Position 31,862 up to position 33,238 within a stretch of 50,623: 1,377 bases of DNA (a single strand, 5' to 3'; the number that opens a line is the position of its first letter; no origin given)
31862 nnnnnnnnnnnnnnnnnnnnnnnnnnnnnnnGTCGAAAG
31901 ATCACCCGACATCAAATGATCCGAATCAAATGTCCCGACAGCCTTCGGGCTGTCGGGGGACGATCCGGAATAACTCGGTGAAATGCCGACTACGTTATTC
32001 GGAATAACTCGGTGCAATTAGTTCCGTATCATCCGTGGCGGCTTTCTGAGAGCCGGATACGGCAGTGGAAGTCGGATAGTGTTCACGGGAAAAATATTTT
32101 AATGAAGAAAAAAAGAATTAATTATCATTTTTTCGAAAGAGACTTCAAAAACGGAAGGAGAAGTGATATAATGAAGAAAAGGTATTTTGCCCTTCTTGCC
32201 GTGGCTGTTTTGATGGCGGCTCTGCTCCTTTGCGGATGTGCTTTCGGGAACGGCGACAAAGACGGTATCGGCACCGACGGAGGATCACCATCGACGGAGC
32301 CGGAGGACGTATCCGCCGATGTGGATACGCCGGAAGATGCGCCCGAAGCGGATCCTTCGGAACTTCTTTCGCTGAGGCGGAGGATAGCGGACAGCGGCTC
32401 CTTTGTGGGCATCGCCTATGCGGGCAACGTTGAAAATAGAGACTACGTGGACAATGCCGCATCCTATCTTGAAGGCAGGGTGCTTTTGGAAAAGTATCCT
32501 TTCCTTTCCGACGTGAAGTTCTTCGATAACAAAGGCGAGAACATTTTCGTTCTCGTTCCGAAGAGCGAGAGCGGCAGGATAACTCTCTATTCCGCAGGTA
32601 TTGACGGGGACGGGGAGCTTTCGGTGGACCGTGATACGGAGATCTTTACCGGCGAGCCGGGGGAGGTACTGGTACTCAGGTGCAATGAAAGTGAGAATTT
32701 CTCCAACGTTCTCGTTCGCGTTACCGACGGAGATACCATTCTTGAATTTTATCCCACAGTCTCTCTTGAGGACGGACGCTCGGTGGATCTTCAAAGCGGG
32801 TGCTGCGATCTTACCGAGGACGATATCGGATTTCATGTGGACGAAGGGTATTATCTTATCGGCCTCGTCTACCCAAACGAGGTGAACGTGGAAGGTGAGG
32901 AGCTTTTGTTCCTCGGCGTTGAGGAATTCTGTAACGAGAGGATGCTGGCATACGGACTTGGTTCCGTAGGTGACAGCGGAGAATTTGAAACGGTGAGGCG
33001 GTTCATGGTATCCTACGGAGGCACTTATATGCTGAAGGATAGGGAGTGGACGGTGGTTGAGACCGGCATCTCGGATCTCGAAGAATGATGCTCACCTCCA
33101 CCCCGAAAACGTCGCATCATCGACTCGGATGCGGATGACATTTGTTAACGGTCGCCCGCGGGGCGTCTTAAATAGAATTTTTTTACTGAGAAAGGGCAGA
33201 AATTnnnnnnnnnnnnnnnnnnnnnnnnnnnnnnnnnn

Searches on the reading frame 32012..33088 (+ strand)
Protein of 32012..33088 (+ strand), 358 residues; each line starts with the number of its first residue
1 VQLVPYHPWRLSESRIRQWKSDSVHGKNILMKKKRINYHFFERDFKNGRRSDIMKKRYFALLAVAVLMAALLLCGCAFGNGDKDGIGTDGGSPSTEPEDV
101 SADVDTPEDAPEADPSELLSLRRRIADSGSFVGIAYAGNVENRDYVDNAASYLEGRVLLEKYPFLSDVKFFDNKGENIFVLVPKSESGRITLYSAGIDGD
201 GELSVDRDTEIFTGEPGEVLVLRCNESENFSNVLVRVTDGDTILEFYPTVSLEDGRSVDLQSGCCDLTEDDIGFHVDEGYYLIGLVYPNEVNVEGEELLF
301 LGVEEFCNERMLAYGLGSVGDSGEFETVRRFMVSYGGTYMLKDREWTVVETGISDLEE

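Call 37: search_protein_families(library=pfam, proteins=[window:32012-33088:+], max_evalue=0.001)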
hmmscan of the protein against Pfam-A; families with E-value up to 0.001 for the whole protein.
window:32012-33088:+ (358 aa): 0 families

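Call 54: search_protein_families(library=ncbifam, proteins=[window:32012-33088:+], max_evalue=0.01)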
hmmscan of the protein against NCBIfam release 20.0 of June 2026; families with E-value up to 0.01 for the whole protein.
window:32012-33088:+ (358 aa): 1 family
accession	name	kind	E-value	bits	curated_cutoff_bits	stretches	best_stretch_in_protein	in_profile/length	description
NF053526.1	Myco_lipo_LppK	equivalog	0.004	17.1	125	1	54-128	1-71/167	lipoprotein LppK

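Call 79: find_encoding_contigs(protein=window:32102-33088:+, flank=10000, max_places=10)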
Protein window:32102-33088:+ (328 aa): no gene with exactly this product is on record in the collection.
